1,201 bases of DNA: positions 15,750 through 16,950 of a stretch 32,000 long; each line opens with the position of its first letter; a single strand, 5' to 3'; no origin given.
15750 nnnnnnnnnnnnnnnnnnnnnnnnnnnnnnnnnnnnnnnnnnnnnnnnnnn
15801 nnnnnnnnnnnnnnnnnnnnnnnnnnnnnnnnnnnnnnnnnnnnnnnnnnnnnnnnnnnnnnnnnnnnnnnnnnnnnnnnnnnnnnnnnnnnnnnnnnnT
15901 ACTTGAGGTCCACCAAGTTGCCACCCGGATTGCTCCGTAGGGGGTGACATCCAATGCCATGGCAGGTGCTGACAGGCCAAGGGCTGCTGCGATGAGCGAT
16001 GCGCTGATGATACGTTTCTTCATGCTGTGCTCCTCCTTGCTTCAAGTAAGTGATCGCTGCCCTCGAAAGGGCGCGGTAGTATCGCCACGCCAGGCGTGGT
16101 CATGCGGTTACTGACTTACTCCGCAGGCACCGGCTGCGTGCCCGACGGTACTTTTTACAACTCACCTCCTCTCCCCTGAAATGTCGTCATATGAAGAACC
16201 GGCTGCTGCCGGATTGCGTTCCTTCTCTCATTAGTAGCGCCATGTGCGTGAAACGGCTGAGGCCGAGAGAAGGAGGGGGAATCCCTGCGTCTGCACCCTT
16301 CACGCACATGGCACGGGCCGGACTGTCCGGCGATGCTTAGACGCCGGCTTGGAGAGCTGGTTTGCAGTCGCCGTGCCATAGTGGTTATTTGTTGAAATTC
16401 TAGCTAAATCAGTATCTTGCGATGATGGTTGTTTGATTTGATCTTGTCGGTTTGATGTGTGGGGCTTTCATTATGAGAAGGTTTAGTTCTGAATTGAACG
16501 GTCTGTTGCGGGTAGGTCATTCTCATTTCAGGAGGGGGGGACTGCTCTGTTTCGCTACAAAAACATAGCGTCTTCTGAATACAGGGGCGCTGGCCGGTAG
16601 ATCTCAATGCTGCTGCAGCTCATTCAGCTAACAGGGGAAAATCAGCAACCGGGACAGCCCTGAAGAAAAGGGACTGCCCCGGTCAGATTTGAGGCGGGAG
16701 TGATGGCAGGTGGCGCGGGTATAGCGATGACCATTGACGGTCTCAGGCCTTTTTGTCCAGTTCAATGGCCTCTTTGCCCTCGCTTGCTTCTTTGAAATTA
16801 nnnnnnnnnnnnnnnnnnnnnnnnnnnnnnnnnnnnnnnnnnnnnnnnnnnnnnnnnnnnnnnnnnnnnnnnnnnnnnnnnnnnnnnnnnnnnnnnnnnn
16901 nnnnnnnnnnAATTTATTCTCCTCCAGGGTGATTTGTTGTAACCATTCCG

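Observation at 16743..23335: Two split flavocytochrome-c modules of different export type flank the XylR-type activator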

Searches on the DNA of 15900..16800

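Call 38: search_rna_families(source=window, start=15900, end=16800, threshold=evalue, max_evalue=1)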
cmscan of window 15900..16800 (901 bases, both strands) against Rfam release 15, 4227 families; matches with E-value up to 1: 0.
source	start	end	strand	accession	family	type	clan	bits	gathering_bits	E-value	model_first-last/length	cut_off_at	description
